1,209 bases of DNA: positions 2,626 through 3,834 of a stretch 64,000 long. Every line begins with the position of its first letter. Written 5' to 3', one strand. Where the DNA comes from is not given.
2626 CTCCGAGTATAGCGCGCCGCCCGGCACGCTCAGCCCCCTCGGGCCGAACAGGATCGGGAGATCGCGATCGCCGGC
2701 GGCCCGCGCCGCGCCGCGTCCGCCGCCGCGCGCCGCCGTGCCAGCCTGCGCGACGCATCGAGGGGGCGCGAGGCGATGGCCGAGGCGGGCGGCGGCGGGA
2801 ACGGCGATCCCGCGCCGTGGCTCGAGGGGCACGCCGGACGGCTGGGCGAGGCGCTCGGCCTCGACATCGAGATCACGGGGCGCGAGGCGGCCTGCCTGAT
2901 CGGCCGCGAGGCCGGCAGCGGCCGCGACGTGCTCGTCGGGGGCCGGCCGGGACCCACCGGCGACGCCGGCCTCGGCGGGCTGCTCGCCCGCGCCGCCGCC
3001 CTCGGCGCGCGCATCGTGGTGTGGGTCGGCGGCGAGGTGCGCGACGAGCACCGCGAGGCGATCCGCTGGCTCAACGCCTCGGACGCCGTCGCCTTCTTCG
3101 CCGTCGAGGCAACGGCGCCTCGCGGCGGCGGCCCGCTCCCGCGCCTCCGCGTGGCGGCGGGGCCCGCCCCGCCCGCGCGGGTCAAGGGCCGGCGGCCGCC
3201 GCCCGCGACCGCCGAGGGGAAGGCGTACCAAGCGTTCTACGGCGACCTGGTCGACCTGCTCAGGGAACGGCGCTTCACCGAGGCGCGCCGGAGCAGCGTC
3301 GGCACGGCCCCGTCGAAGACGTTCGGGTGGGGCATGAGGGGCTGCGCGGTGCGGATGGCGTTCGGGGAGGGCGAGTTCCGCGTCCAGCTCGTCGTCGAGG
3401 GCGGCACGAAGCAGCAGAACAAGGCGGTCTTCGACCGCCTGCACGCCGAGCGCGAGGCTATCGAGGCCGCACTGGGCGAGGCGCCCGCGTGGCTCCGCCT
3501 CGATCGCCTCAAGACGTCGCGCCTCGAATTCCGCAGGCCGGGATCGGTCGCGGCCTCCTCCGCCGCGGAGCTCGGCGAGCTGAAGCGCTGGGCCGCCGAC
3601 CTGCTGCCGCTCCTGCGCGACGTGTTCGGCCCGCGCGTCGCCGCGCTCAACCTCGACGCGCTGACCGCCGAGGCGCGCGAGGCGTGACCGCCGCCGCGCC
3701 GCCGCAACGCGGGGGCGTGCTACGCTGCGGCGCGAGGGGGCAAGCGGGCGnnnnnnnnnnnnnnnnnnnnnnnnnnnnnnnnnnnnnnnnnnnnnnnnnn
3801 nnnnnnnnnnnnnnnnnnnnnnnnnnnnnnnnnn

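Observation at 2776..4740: Tandem pair of NucS-like nuclease/DUF4268-type genes, the first with its catalytic core replaced, the second translationally coupled to hemB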

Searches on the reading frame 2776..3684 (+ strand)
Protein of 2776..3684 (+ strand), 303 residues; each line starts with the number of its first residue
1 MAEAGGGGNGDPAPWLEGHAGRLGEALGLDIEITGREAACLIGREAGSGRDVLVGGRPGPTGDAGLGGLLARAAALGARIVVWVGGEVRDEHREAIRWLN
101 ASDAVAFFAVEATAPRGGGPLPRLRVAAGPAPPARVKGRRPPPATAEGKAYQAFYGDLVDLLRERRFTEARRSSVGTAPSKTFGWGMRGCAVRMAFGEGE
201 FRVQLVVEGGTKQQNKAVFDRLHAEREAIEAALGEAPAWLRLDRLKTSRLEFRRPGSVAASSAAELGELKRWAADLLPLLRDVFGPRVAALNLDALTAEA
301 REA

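Call 4: search_protein_families(library=pfam, proteins=[window:2776-3684:+], max_evalue=1)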
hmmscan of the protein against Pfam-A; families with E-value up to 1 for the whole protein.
window:2776-3684:+ (303 aa): 1 family
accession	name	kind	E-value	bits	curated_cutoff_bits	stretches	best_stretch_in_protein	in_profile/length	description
PF14088.11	DUF4268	-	1.8e-11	44.7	27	1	152-286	3-138/140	Domain of unknown function (DUF4268)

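Call 6: search_protein_families(library=ncbifam, proteins=[window:2776-3684:+], max_evalue=1)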
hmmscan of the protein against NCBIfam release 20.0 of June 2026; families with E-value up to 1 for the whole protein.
window:2776-3684:+ (303 aa): 0 families

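Call 7: search_protein_families(library=padloc, proteins=[window:2776-3684:+], max_evalue=1)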
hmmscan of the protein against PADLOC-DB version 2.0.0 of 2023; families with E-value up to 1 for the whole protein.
window:2776-3684:+ (303 aa): 4 families
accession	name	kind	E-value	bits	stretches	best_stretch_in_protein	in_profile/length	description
PDLC04911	PDC-S11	-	1.6e-35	121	1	13-289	25-313/318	-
PDLC04914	PDC-S11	-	1.9e-33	114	1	13-291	25-311/314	-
PDLC04912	PDC-S11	-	3e-26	90.4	1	13-289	25-311/313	-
PDLC04913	PDC-S11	-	2.5e-15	54.4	1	149-292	227-368/375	-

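Call 25: find_homologous_proteins(query=window:2776-3684:+, max_evalue=0.001)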
Query window:2776-3684:+ (303 aa): 15 proteins with E <= 0.001 among 8000 candidates.
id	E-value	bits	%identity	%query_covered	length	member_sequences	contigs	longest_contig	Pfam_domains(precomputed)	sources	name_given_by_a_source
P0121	1.1e-190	651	100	100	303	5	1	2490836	PF14088.12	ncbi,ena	-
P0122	7.3e-173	592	94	100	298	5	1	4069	PF14088.12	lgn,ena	-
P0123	1.8e-144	499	82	99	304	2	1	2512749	PF14088.12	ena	-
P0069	1.4e-66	243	49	96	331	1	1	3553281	PF14088.12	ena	-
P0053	5.7e-57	212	46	94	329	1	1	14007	PF14088.12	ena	-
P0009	3.5e-54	203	46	97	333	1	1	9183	PF14088.12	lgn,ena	-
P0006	8.3e-54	201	46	96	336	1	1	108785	PF14088.12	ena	-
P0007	5.7e-53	199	45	96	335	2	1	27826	PF14088.12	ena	-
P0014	1.1e-52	198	44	96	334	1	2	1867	PF14088.12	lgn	-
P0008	1.8e-52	197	44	96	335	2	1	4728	PF14088.12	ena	-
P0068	1.9e-50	190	42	100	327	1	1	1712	PF14088.12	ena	-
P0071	4.5e-41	159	39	95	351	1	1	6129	PF14088.12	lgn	-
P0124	3.8e-37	147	34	92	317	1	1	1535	PF14088.12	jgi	jgi:hypothetical protein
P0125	7.9e-34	136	34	93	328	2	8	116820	PF14088.12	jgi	jgi:hypothetical protein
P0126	6.1e-20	90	30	93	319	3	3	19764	-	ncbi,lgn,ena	-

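Call 26: find_encoding_contigs(protein=P0123, flank=8000, max_places=2)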
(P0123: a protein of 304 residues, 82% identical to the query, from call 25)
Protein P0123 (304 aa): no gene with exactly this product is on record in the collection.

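Call 27: find_encoding_contigs(protein=P0122, flank=8000, max_places=3)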
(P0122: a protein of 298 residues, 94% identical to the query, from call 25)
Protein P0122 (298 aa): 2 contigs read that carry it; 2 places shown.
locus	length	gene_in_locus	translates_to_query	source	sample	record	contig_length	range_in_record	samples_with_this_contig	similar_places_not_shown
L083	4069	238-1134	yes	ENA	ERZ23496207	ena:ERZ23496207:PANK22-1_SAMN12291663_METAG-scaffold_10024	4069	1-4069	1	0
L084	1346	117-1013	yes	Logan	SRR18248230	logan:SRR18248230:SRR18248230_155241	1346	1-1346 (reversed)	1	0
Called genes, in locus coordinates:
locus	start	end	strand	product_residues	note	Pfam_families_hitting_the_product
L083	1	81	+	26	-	?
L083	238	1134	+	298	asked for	PF14088:DUF4268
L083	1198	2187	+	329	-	PF14088:DUF4268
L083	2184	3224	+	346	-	PF00490:ALAD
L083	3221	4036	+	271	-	PF00702:Hydrolase, PF13419:HAD_2, PF13242:Hydrolase_like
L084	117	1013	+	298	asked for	PF14088:DUF4268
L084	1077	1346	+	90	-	?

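Call 28: find_encoding_contigs(protein=P0121, flank=3000, max_places=3)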
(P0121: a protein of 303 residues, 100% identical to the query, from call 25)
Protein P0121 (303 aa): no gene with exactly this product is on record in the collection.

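Call 56: list_cluster_members(proteins=[P0121, P0123, P0013, P0001, P0004])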
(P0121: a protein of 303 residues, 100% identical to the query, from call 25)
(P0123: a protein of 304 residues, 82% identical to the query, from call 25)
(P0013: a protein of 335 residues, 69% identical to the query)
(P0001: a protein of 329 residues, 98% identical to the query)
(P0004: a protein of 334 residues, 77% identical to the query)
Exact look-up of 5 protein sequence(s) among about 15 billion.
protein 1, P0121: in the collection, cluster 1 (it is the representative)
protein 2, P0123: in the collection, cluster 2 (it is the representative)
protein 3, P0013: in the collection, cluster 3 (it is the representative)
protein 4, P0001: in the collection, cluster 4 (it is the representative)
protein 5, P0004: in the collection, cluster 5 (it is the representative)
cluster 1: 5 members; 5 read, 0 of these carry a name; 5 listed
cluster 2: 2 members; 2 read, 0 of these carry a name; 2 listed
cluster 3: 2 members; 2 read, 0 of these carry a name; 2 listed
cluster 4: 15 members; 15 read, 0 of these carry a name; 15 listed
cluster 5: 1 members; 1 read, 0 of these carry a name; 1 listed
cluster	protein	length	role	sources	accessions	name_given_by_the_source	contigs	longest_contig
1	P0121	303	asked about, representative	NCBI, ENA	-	-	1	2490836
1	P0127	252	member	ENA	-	-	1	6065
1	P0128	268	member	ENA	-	-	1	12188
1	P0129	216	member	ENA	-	-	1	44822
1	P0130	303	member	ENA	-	-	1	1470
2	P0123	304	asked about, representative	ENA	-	-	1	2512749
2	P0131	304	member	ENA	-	-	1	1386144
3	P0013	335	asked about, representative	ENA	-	-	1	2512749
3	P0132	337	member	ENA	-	-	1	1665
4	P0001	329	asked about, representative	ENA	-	-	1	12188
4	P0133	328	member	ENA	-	-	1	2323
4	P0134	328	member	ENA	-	-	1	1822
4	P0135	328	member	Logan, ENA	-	-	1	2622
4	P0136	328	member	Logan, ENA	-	-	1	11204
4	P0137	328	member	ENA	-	-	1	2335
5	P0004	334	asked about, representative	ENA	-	-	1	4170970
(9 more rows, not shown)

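Call 74: predict_structure(alignment_id=A6)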
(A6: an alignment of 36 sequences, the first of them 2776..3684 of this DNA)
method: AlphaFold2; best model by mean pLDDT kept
length: 303 residues; sequences in the alignment: 36
mean_pLDDT: 84.8   pTM: 0.55
mean pLDDT of the five models: 84.8, 81.9, 81.4, 81.1, 79.7
residues with pLDDT >= 90: 154; 70-90: 108; 50-70: 24; < 50: 17
segments of 3 or more residues with pLDDT < 50: 1-8, 133-140
pLDDT, mean of each block of 10 residues (from residue 1): 40 85 86 88 87 82 81 93 91 89 89 69 88 43 81 96 90 89 79 94 92 90 95 96 92 96 97 95 88 70 63
secondary structure, 60 per line:
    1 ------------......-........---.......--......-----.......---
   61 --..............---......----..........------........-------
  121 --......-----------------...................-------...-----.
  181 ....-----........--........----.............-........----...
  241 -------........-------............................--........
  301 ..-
elements in order: H13-18 H20-27 E31-37 E40-45 E51-57 H63-76 E80-85 H90-99 E106-113 E123-128 H146-164 E180-184 E190-197 E200-207 H212-224 H226-233 E238-240 E248-255 H263-290 H293-302
